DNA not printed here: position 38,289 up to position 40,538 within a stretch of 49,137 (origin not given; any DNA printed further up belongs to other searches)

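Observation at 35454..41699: Co-directional cluster of a TlpA-like reductase, a T9SS multiheme cytochrome and a T9SS FG-GAP/UnbV propeller: a candidate surface redox module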

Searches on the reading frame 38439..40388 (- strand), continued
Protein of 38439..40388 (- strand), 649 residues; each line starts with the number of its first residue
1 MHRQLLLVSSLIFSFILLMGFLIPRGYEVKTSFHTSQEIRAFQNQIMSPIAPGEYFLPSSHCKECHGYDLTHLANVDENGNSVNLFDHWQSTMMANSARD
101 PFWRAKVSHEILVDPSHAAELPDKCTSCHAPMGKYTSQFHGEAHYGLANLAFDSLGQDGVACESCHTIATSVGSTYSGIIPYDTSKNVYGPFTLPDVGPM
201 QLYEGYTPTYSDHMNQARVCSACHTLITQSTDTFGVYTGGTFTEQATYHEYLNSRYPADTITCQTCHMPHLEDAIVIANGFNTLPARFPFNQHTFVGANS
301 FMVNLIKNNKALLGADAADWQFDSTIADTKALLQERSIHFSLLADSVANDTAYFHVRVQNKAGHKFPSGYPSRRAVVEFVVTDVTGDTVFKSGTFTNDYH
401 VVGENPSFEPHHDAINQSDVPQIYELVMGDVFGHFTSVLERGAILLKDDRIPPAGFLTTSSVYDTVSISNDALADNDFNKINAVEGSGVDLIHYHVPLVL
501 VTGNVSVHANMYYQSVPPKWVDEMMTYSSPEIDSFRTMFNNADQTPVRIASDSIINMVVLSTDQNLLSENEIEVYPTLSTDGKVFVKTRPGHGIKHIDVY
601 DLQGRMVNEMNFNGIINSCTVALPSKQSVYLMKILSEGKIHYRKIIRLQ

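Call 40: find_encoding_contigs(protein=P0032, flank=5000, max_places=1)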
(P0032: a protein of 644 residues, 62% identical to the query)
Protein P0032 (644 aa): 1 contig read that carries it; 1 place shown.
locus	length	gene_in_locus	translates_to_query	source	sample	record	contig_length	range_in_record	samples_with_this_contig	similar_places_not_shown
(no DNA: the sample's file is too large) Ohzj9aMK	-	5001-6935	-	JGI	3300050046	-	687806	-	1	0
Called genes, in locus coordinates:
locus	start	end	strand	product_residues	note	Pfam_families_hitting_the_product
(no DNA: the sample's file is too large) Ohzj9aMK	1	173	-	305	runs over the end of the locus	PF00005:ABC_tran, PF13304:AAA_21 (weak), PF13732:DrrA1-3_C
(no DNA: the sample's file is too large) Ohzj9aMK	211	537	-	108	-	PF06296:RelE (weak)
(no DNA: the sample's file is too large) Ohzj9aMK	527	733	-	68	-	-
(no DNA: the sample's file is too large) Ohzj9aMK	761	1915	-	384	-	PF00226:DnaJ, PF01556:DnaJ_C, PF00684:DnaJ_CXXCXGXG, PF15777:Anti-TRAP (faint)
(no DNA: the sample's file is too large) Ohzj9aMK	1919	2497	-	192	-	PF01025:GrpE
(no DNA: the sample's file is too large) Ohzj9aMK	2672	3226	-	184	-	PF08534:Redoxin, PF00578:AhpC-TSA, PF13098:Thioredoxin_2 (weak), PF00085:Thioredoxin, PF13905:Thioredoxin_8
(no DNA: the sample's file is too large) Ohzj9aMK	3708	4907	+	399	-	PF08534:Redoxin, PF00578:AhpC-TSA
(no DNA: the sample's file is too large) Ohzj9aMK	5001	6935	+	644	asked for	PF14522:Cytochrome_C7 (faint), PF18962:Por_Secre_tail (faint)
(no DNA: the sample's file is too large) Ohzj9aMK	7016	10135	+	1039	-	PF01839:FG-GAP (faint), PF13517:FG-GAP_3, PF07593:UnbV_ASPIC, PF19081:Ig_7, PF18962:Por_Secre_tail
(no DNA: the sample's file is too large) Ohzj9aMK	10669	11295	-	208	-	PF00072:Response_reg, PF00196:GerE, PF08281:Sigma70_r4_2 (weak)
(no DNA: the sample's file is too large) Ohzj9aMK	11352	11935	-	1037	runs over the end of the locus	PF08450:SGL (faint), PF07494:Reg_prop (weak), PF07495:Y_Y_Y, PF07730:HisKA_3, PF13581:HATPase_c_2 (weak), PF02518:HATPase_c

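Call 41: find_related_loci(query=A1, collection=metagenome_contigs, flank=8000)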
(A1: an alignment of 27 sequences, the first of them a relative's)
Query A1 (631 aa) in metagenome_contigs; peptide patterns used: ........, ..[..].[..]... (x = any residue, [..] = any of these).
600 stretches matched a pattern (row limit reached: there are more); 554 encode a relative of the query (tblastn E <= 1e-3); the best 80 are kept; 80 distinct loci.
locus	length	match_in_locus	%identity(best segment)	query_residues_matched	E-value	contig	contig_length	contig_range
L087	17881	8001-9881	71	1-629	0e+0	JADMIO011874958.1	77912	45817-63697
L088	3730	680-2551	67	1-629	0e+0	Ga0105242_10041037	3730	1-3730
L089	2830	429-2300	67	1-629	0e+0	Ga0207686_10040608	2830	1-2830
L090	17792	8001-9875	67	3-629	0e+0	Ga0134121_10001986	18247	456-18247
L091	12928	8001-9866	65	3-629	0e+0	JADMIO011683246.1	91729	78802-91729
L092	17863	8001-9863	64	12-630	0e+0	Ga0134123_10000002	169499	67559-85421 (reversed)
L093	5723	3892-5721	63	1-613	0e+0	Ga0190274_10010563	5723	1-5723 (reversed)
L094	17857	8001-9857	61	10-629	0e+0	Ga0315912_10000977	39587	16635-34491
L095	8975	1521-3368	59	14-629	0e+0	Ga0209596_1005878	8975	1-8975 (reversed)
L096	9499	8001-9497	70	3-501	0e+0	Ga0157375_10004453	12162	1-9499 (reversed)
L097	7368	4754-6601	58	15-629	0e+0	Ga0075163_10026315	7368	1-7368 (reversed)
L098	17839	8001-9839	56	15-630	0e+0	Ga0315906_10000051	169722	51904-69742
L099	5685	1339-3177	56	15-630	0e+0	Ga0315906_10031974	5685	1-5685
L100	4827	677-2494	56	15-621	0e+0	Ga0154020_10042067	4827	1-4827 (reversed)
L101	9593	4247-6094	57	12-629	0e+0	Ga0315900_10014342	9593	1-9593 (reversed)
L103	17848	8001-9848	55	12-629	0e+0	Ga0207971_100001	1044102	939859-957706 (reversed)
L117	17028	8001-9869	48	5-630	0e+0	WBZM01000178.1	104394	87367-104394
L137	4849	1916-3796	47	12-631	0e+0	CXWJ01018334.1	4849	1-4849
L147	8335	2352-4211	46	13-629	0e+0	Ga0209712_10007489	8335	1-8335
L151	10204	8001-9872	45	12-630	1e-179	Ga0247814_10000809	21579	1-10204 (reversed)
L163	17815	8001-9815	44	20-628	4e-174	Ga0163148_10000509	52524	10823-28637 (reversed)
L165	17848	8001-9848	43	14-629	4e-174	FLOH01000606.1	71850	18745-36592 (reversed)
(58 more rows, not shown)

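Call 49: search_protein_families(library=pfam, proteins=[L050:7495-8541:+, L050:5948-7378:+, L006:7681-9798:+, L004:7439-9838:+, L117:5312-7780:+, L103:6702-7754:+, L017:2420-3673:+, L068:9021-9701:-, L086:9939-11177:+, L084:2-982:-], max_evalue=0.001)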
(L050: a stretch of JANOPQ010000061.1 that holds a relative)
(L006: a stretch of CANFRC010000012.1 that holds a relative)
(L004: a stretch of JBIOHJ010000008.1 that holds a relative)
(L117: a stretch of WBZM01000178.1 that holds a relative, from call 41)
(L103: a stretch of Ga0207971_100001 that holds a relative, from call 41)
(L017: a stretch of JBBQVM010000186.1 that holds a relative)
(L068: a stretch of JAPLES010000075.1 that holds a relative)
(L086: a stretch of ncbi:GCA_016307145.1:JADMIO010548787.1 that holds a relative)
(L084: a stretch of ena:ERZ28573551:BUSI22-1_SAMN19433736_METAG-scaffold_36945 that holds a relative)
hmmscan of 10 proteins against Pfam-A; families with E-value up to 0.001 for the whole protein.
L050:7495-8541:+ (348 aa): 3 families
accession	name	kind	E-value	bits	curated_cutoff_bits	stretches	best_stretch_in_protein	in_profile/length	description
PF05343.19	Peptidase_M42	-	5.8e-90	301.7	23.2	1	43-331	1-292/292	M42 glutamyl aminopeptidase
PF01546.33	Peptidase_M20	-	6.8e-08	33.1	24.6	1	167-337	31-205/206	Peptidase family M20/M25/M40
PF04389.22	Peptidase_M28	-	0.00065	19.9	21.3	0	171-297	32-152/193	Peptidase family M28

L050:5948-7378:+ (476 aa): 3 families
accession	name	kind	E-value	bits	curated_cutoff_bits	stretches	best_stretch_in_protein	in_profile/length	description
PF00224.27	PK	-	7.6e-114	380.6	30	1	7-328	2-328/328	Pyruvate kinase, barrel domain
PF02887.21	PK_C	-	7.8e-27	94.1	28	1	361-473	1-113/114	Pyruvate kinase, alpha/beta domain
PF03328.21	HpcH_HpaI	-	4.4e-05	23.3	25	1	180-285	76-192/221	HpcH/HpaI aldolase/citrate lyase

L006:7681-9798:+ (705 aa): 5 families
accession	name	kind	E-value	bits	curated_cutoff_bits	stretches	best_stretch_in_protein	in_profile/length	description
PF02683.22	DsbD_TM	-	9.5e-22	77.8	27.1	1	229-437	2-216/219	Cytochrome C biogenesis protein transmembrane domain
PF13098.12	Thioredoxin_2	-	4.9e-09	36.9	27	1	572-691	1-103/104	Thioredoxin-like domain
PF13899.12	Thioredoxin_7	-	6.6e-09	36.2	27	1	562-621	3-62/83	Thioredoxin-like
PF11412.14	DsbD_N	-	9.4e-08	32.5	25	1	42-145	20-112/119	Thiol:disulfide interchange protein DsbD, N-terminal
PF03190.21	Thioredox_DsbH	-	0.00045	20.7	27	0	546-632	7-92/163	Protein of unknown function, DUF255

L004:7439-9838:+ (799 aa): 3 families
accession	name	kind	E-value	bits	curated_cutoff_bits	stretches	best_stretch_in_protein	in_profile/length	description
PF00246.29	Peptidase_M14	-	4e-61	207.6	21.6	1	138-416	3-281/286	Zinc carboxypeptidase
PF20773.4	InhA-like_MAM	-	3.9e-20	72.6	26.9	1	587-698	52-163/191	Immune inhibitor A-like, MAM domain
PF18962.6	Por_Secre_tail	-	2.5e-11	44.1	27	1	722-796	3-75/75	Secretion system C-terminal sorting domain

L117:5312-7780:+ (822 aa): 2 families
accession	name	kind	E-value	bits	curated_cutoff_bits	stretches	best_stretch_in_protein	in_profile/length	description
PF13116.12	YhdP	-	1.4e-12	46.8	46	1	3-161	9-157/1224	YhdP protein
PF05359.17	DUF748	-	4e-08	32.2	50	1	6-129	16-128/1037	Domain of Unknown Function (DUF748)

L103:6702-7754:+ (350 aa): 1 family
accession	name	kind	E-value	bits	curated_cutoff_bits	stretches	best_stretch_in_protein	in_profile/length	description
PF11751.14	PorP_SprF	-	2.7e-37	129.2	22.3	1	27-334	3-272/273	Type IX secretion system membrane protein PorP/SprF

L017:2420-3673:+ (417 aa): 2 families
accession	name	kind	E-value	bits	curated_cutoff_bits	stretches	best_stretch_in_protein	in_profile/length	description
PF12704.14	MacB_PCD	-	1.5e-36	127.1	27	1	26-255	1-206/207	MacB-like periplasmic core domain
PF02687.27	FtsX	-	2.4e-17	63.5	25.5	1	296-409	2-120/120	FtsX-like permease C-terminal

L068:9021-9701:- (226 aa): 1 family
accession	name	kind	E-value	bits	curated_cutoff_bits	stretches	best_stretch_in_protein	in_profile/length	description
PF01618.21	MotA_ExbB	-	3e-23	82.4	22.9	1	90-211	2-126/127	MotA/TolQ/ExbB proton channel family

L086:9939-11177:+ (412 aa): 2 families
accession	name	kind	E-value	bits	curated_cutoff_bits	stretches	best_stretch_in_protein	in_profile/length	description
PF07494.17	Reg_prop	-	1.8e-17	61.6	20.4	0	76-98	1-23/24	Two component regulator propeller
PF18962.6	Por_Secre_tail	-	2.1e-13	50.8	27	1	338-409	1-74/75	Secretion system C-terminal sorting domain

L084:2-982:- (327 aa): 0 families

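Call 53: search_protein_families(library=pfam, alignment_id=A2, max_evalue=0.0001)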
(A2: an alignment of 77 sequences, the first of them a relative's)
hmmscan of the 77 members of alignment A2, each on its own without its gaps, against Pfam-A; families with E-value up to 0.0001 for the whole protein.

A. member 1, L128:3680-4735:+ (351 aa): 2 families
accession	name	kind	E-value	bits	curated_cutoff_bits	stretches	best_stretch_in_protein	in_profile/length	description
PF05343.19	Peptidase_M42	-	2.3e-86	289.9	23.2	1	43-331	1-292/292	M42 glutamyl aminopeptidase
PF01546.33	Peptidase_M20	-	2.4e-06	28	24.6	1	167-333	31-201/206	Peptidase family M20/M25/M40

B. families by the number of members that match (of 77 scanned): 122 families (the first 25 are shown)
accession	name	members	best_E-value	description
PF18962.6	Por_Secre_tail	9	1.9e-14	Secretion system C-terminal sorting domain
PF02518.31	HATPase_c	2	3.2e-21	Histidine kinase-, DNA gyrase B-, and HSP90-like ATPase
PF00041.27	fn3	2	4e-17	Fibronectin type III domain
PF00581.25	Rhodanese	2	6e-15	Rhodanese-like domain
PF13589.12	HATPase_c_3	2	5.8e-06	Histidine kinase-, DNA gyrase B-, and HSP90-like ATPase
PF00152.25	tRNA-synt_2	1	8.2e-121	tRNA synthetases class II (D, K and N)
PF05343.19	Peptidase_M42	1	2.3e-86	M42 glutamyl aminopeptidase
PF01207.24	Dus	1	1.1e-83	Dihydrouridine synthase (Dus)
PF06508.19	QueC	1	1.1e-76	Queuosine biosynthesis protein QueC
PF07724.20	AAA_2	1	8.5e-71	AAA domain (Cdc48 subfamily)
PF01699.29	Na_Ca_ex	1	7.2e-64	Sodium/calcium exchanger protein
PF09982.15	LpxR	1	3.1e-59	Outer membrane protein LpxR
PF00246.29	Peptidase_M14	1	2.7e-58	Zinc carboxypeptidase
PF13520.12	AA_permease_2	1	4.2e-58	Amino acid permease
PF07690.21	MFS_1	1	2.9e-55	Major Facilitator Superfamily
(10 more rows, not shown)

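Call 65: fold_search(model_id=the predicted structure, library=pdb)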
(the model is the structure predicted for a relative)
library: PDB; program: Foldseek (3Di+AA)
matches with E <= 10: 1414; with E <= 0.001: 18
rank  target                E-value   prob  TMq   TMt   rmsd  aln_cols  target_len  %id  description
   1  5ze8                  3.0e-06  1.00  0.22  0.34  10.5       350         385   17  Crystal structure of a penta-heme cytochrome c552 from Thermochromatium tepidum (released 2018-04-25)
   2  5y1a                  2.7e-05  1.00  0.13  0.24  17.3       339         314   12  HBP35 of Porphyromonas gingivalis (released 2018-07-25)
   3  4gh7_B                5.5e-05  1.00  0.12  0.24  13.3       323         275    9  Crystal structure of Anticalin N7A in complex with oncofetal fibronectin fragment Fn7B8 (released 2012-12-26)
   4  7c7u_B                2.0e-04  1.00  0.11  0.11  16.7       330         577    9  Biofilm associated protein - BSP domain (released 2021-05-12)
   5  2w1n                  2.0e-04  0.97  0.11  0.24  17.1       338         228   10  cohesin and fibronectin type-III double module construct from the Clostridium perfringens glycoside hydrolase GH84C (released 2009-02-03)
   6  2ibb                  3.1e-04  0.98  0.10  0.27  20.2       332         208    8  Crystal Structure of the First and Second FNIII Domains of Ihog (released 2006-10-24)
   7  5n47_F                3.3e-04  0.99  0.13  0.24  12.8       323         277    9  Structure of Anticalin N7E in complex with the three-domain fragment Fn7B8 of human oncofetal fibronectin (released 2018-02-14)
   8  5n47_D                3.7e-04  1.00  0.13  0.24  12.8       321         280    8  Structure of Anticalin N7E in complex with the three-domain fragment Fn7B8 of human oncofetal fibronectin (released 2018-02-14)
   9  8peq_A                4.1e-04  1.00  0.12  0.23  13.5       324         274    9  Complex of diubiquitin-derived artificial binding protein (Affilin) variant Af2 with its target oncofetal fibronectin  (released 2024-06-26)
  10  7c7u_A                4.1e-04  1.00  0.11  0.11  16.7       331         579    9  Biofilm associated protein - BSP domain (released 2021-05-12)
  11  4gh7_D                4.3e-04  1.00  0.12  0.23  13.3       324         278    9  Crystal structure of Anticalin N7A in complex with oncofetal fibronectin fragment Fn7B8 (released 2012-12-26)
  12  3jvf_C                5.1e-04  0.98  0.14  0.25  14.0       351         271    8  Crystal structure of an Interleukin-17 receptor complex (released 2009-10-20)
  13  8peq_B                5.7e-04  1.00  0.11  0.23  14.0       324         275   10  Complex of diubiquitin-derived artificial binding protein (Affilin) variant Af2 with its target oncofetal fibronectin  (released 2024-06-26)
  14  7ptp_A                5.7e-04  0.96  0.11  0.10  17.2       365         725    8  In-situ structure of pentameric S-layer protein (released 2021-12-15)
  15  5g50_B                6.7e-04  0.96  0.11  0.25  18.9       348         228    7  Vibrio cholerae scaffolding protein RbmA in complex with magnesium. (released 2017-11-29)
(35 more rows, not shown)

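Call 71: search_protein_representatives(alignment_id=A1)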
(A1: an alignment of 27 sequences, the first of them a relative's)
Query: 27 sequences, 648 profile positions. Proteins with E-value up to 0.001 (for the whole library): 3927; up to 1e-10: 2160; up to 1e-30: 842. The best 150 are listed.
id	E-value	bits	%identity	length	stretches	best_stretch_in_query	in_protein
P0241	7.6e-220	747.8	-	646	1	7-646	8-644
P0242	1.1e-215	734.1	-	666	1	47-647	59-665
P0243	1.8e-215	733.4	-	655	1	7-647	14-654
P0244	1.0e-214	730.9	-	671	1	51-646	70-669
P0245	5.3e-214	728.5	-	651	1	3-646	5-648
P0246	7.1e-209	711.6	-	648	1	3-645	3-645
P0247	1.6e-204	697.2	-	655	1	9-647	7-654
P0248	3.9e-202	689.3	-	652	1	26-647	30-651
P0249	6.9e-202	688.5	-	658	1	6-647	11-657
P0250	3.5e-199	679.5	-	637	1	6-646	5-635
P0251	3.1e-196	669.8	-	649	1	1-647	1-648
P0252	1.2e-194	664.6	-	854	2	4-567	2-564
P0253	1.8e-194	664.0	-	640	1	4-646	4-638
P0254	2.5e-188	643.7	-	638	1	10-647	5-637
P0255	1.2e-186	638.1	-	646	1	3-645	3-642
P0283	1.5e-143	495.8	-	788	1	46-554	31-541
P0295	2.5e-131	455.3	-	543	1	50-552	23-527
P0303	2.9e-119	415.5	-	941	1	48-553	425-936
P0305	1.5e-115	403.3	-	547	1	54-551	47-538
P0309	7.2e-112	391.1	-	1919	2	51-551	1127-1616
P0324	1.5e-106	373.5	-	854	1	54-547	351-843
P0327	7.5e-105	367.9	-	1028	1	57-542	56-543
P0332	3.7e-103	362.3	-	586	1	49-554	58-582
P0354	2.7e-99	349.5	-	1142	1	47-552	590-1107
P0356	4.2e-99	348.9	-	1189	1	53-555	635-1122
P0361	1.5e-97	343.8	-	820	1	56-552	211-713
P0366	4.8e-97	342.1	-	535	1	57-555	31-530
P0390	4.8e-93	328.9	-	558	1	53-555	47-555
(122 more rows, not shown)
